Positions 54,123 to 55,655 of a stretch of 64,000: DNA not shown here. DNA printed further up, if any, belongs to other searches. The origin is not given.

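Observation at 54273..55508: Orphan ParB-family protein with a GHRR arginine patch instead of GERR, and no ParA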

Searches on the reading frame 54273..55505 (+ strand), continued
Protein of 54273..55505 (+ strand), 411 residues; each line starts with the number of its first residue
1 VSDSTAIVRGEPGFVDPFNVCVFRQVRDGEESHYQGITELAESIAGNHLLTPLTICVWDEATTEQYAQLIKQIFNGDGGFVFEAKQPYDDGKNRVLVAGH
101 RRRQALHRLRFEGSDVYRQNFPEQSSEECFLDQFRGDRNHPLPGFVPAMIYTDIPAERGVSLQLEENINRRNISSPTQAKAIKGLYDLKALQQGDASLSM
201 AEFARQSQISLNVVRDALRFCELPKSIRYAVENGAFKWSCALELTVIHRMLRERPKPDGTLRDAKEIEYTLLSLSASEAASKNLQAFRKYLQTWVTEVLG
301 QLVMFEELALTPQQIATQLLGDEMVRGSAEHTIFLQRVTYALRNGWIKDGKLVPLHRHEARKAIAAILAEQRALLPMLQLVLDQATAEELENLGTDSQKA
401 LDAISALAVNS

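Call 27: list_cluster_members(proteins=[P0007, P0008, P0009, P0010, P0012, P0013, P0014, P0016, P0017, P0021])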
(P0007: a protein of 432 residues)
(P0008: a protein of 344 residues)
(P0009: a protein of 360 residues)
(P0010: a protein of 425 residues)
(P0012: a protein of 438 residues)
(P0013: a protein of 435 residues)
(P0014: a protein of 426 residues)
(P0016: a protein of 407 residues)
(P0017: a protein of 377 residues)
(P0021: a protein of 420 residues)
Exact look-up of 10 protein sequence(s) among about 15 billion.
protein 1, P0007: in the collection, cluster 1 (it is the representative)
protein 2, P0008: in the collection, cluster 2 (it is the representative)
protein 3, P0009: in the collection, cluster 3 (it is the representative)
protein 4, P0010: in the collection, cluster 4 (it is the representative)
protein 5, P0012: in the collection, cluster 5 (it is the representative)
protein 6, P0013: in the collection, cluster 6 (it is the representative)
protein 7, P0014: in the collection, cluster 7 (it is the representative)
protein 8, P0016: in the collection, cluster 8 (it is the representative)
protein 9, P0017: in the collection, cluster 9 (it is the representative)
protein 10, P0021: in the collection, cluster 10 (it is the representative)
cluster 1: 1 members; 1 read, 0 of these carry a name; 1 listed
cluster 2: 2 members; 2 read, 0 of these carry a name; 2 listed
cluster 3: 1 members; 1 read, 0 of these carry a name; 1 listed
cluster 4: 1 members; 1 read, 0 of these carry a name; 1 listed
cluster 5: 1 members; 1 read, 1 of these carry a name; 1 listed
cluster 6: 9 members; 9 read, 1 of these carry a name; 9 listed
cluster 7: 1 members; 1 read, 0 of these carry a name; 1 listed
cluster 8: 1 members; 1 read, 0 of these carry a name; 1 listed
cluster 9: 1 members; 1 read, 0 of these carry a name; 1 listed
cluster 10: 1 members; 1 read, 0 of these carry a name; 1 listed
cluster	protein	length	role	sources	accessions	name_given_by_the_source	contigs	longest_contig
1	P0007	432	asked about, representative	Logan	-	-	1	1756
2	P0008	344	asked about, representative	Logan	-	-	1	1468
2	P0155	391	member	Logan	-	-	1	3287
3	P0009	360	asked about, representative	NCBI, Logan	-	-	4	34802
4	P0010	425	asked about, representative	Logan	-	-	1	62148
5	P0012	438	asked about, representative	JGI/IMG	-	hypothetical protein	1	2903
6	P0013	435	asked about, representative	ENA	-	-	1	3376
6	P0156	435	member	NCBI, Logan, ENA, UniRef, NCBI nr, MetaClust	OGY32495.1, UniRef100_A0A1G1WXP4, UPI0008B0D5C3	MAG: hypothetical protein A3A57_03220 [Candidatus Woykebacteria bacterium ... | ParB/Spo0J HTH domain-containing protein n=1 Tax=Candidatus Woykebacteria bacterium ... | status=active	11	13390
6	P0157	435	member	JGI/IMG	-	-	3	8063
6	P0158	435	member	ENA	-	-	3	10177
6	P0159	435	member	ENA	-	-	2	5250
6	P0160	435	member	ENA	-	-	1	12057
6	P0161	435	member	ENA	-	-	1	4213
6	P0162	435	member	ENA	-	-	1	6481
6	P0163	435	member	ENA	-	-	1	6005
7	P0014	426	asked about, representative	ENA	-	-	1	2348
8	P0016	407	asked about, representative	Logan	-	-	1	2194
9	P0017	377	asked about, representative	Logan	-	-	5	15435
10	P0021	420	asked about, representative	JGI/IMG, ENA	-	-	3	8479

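Call 33: fold_search(model_id=the predicted structure, library=pdb)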
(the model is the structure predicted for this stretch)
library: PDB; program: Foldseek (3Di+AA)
matches with E <= 10: 380; with E <= 0.001: 14
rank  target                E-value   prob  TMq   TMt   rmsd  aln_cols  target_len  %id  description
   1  7bnk_A                1.2e-04  1.00  0.19  0.37  13.5       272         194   16  Crystal structure of ParB from Myxococcus xanthus bound to CDP and Monothiophosphate (released 2021-09-08)
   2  7nfu_B                1.5e-04  1.00  0.27  0.47  10.7       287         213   15  Crystal structure of C-terminally truncated Geobacillus thermoleovorans nucleoid occlusion protein Noc (released 2021-02-17)
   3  1vz0_F                2.2e-04  1.00  0.24  0.42  10.5       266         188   19  Chromosome segregation protein Spo0J from Thermus thermophilus (released 2004-07-19)
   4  7nfu_A                2.3e-04  1.00  0.28  0.46  10.8       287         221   15  Crystal structure of C-terminally truncated Geobacillus thermoleovorans nucleoid occlusion protein Noc (released 2021-02-17)
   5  7bnk_B                2.3e-04  1.00  0.19  0.38  13.5       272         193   15  Crystal structure of ParB from Myxococcus xanthus bound to CDP and Monothiophosphate (released 2021-09-08)
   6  1vz0_A                2.5e-04  1.00  0.24  0.45  10.5       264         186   20  Chromosome segregation protein Spo0J from Thermus thermophilus (released 2004-07-19)
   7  7bnr_A                3.0e-04  1.00  0.19  0.38  13.8       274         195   15  Crystal structure of a ParB Q52A mutant from Myxococcus xanthus bound to CTPyS (released 2021-09-08)
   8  1vz0_E                3.1e-04  1.00  0.24  0.45  10.9       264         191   21  Chromosome segregation protein Spo0J from Thermus thermophilus (released 2004-07-19)
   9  1vz0_H                4.2e-04  1.00  0.24  0.44  10.7       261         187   20  Chromosome segregation protein Spo0J from Thermus thermophilus (released 2004-07-19)
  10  1vz0_B                4.7e-04  1.00  0.24  0.44  12.7       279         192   20  Chromosome segregation protein Spo0J from Thermus thermophilus (released 2004-07-19)
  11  7bnr_B                4.7e-04  1.00  0.17  0.33  14.2       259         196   17  Crystal structure of a ParB Q52A mutant from Myxococcus xanthus bound to CTPyS (released 2021-09-08)
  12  1vz0_C                4.9e-04  1.00  0.23  0.41  10.5       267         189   18  Chromosome segregation protein Spo0J from Thermus thermophilus (released 2004-07-19)
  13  8qa9_B                9.5e-04  1.00  0.25  0.43  13.5       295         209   14  Crystal structure of the RK2 plasmid encoded co-complex of the C-terminally truncated transcriptional repressor protei (released 2024-02-21)
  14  7ol9_B                1.0e-03  1.00  0.20  0.37  17.1       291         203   15  Crystal structure of C-terminally truncated Bacillus subtilis nucleoid occlusion protein (Noc) complexed to the Noc-bi (released 2022-03-09)
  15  6sdk_A                1.3e-03  1.00  0.20  0.39  12.9       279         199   16  Crystal structure of bacterial ParB dimer bound to CDP (released 2019-10-23)
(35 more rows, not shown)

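Call 38: find_related_loci(query=A1, collection=genome_contigs, flank=10000)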
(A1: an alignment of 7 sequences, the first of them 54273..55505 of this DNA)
Query A1 (411 aa) in genome_contigs; peptide patterns used: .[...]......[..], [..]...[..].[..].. (x = any residue, [..] = any of these).
46 stretches matched a pattern; 2 encode a relative of the query (tblastn E <= 1e-3); 2 distinct loci.
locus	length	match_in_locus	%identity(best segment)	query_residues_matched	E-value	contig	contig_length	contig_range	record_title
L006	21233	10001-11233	99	1-411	0e+0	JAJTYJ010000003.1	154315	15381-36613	MAG: bacterium isolate DTUPAT3 3-Genome8, whole genome shotgun sequence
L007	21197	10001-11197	53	1-408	5e-136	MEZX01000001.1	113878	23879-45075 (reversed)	MAG: Candidatus Berkelbacteria bacterium RIFCSPLOWO2_01_FULL_50_28 rifcsplowo2_01_scaffold_124, whole genome shotgun seq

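Call 39: find_homologous_proteins(query=A2, max_evalue=0.00001)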
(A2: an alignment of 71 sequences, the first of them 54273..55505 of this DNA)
Query A2 (71 sequences) (411 aa, profile of the alignment): 10 proteins with E <= 0.00001 among 8000 candidates.
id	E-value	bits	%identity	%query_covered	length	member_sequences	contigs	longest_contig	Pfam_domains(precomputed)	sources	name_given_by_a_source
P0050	9.1e-106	372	27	52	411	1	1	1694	-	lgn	-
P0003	8.4e-98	346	79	100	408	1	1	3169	-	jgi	jgi:hypothetical protein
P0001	1.5e-95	339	98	100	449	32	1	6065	-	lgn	-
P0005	2.0e-95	338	53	99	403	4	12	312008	-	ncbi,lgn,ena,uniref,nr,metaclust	ncbi:hypothetical protein A3A71_03205 [Candidatus Berkelbacteria bacterium RIFCSPLOWO2_01_FULL_50_28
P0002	4.8e-95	337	85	99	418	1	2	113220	-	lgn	-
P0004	9.6e-94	333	55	98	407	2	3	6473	-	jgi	jgi:hypothetical protein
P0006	6.3e-45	172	53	61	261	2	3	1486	-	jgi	jgi:hypothetical protein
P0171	3.8e-10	57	24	39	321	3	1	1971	PF17762.9,PF23552.3,PF02195.27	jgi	-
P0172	2.2e-7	48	28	19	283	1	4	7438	PF17762.9,PF02195.27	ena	-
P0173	3.2e-6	44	32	8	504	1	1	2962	PF17762.9,PF02195.27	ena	-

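Call 40: find_encoding_contigs(protein=P0156, flank=8000, max_places=3)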
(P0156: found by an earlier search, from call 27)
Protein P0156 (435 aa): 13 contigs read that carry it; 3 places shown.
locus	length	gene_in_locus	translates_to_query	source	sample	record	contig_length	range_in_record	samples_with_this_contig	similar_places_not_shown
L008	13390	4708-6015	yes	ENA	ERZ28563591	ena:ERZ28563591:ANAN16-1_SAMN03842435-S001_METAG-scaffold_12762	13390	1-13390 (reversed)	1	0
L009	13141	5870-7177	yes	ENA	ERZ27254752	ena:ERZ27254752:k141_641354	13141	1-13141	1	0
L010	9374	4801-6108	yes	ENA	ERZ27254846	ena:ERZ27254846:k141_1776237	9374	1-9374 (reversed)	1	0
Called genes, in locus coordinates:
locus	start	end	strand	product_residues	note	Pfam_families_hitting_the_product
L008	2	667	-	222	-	?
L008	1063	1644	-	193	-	-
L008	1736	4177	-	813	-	PF04851:ResIII (faint), PF00004:AAA, PF17871:AAA_lid_9, PF00158:Sigma54_activat (weak), PF00004:AAA (weak), PF07724:AAA_2, PF07728:AAA_5, PF10431:ClpB_D2-small, +8 more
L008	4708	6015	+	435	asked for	PF17762:HTH_ParB (weak)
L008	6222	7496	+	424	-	PF13229:Beta_helix, PF05048:NosD, PF13229:Beta_helix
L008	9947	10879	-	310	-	PF03721:UDPG_MGDP_dh_N, PF00984:UDPG_MGDP_dh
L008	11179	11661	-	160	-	-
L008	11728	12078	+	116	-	PF06262:Zincin_1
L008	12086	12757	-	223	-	PF03412:Peptidase_C39, PF13529:Peptidase_C39_2 (faint), PF09778:Guanylate_cyc_2 (faint)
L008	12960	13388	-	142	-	?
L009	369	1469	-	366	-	-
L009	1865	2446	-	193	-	-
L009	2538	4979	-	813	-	PF04851:ResIII (faint), PF00004:AAA, PF17871:AAA_lid_9, PF00158:Sigma54_activat (weak), PF00004:AAA (weak), PF07724:AAA_2, PF07728:AAA_5, PF10431:ClpB_D2-small, +8 more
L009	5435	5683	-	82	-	-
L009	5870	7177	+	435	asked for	PF17762:HTH_ParB (weak)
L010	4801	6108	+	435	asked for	PF17762:HTH_ParB (weak)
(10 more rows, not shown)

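Call 50: find_encoding_contigs(protein=P0009, flank=8000, max_places=2)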
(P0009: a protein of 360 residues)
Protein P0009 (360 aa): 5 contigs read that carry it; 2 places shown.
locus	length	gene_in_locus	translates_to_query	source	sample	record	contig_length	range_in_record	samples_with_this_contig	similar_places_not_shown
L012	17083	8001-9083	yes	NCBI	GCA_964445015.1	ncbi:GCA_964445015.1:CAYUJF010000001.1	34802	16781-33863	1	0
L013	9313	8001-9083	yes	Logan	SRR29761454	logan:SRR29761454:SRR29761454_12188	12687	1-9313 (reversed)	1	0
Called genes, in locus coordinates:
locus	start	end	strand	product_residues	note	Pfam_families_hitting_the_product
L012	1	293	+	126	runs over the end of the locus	-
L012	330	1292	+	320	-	PF00768:Peptidase_S11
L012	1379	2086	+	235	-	PF20803:PaaX_M, PF08223:PaaX_C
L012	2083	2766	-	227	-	PF22935:RM44_endonuclase, PF14622:Ribonucleas_3_3, PF00636:Ribonuclease_3, PF14709:DND1_DSRM (faint), PF00035:dsrm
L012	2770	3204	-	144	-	PF01029:NusB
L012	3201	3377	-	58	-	PF01783:Ribosomal_L32p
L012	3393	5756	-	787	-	PF00133:tRNA-synt_1, PF01406:tRNA-synt_1e (faint), PF09334:tRNA-synt_1g, PF13603:tRNA-synt_1_2, PF00133:tRNA-synt_1, PF08264:Anticodon_1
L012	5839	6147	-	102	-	-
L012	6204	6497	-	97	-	-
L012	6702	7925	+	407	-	PF00817:IMS, PF11799:IMS_C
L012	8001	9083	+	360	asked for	PF17762:HTH_ParB (faint)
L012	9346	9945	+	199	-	PF01726:LexA_DNA_bind, PF00717:Peptidase_S24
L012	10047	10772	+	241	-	PF03372:Exo_endo_phos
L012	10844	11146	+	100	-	-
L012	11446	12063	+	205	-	PF21827:New_glue (weak), PF13399:LytR_C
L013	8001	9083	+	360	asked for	PF17762:HTH_ParB (faint)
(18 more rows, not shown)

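Call 51: find_encoding_contigs(protein=P0010, flank=8000, max_places=2)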
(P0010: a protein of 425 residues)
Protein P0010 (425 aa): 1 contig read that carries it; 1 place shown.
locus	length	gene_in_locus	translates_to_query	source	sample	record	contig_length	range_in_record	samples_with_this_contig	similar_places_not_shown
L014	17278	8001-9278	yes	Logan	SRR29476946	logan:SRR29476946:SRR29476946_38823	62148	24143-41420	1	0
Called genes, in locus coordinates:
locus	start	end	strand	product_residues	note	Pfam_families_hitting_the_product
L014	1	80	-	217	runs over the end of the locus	PF20582:UPF0758_N (weak), PF04002:RadC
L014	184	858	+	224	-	PF07963:N_methyl (weak)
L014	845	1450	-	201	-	PF00565:SNase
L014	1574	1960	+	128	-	PF14325:DUF4383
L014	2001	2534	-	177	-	PF01625:PMSR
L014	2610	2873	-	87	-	-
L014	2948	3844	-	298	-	-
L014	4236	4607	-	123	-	-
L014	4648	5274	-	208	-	PF01381:HTH_3, PF12844:HTH_19, PF13443:HTH_26 (weak), PF13560:HTH_31, PF00011:HSP20, PF17886:ArsA_HSP20 (weak)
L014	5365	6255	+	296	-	-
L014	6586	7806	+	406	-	-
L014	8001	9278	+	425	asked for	-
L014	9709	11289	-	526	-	PF00239:Resolvase, PF07508:Recombinase (faint), PF13408:Zn_ribbon_recom (weak)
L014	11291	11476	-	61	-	-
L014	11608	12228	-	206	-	PF01551:Peptidase_M23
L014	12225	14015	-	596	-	PF03135:CagE_TrbE_VirB (faint), PF01935:DUF87, PF12846:AAA_10, PF19044:P-loop_TraG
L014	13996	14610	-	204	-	PF26593:TraC-like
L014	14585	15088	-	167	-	PF12666:PrgI (weak)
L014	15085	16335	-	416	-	PF18895:T4SS_pilin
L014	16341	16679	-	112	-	PF04956:TrbC, PF18895:T4SS_pilin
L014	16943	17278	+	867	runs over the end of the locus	PF01935:DUF87, PF10412:TrwB_AAD_bind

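Call 65: search_dna_similar(query=window:54273-55505:+, collection=phages, mode=protein, max_evalue=0.001, max_rows=15)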
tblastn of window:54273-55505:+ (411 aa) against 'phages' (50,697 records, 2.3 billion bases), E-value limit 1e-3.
No match.
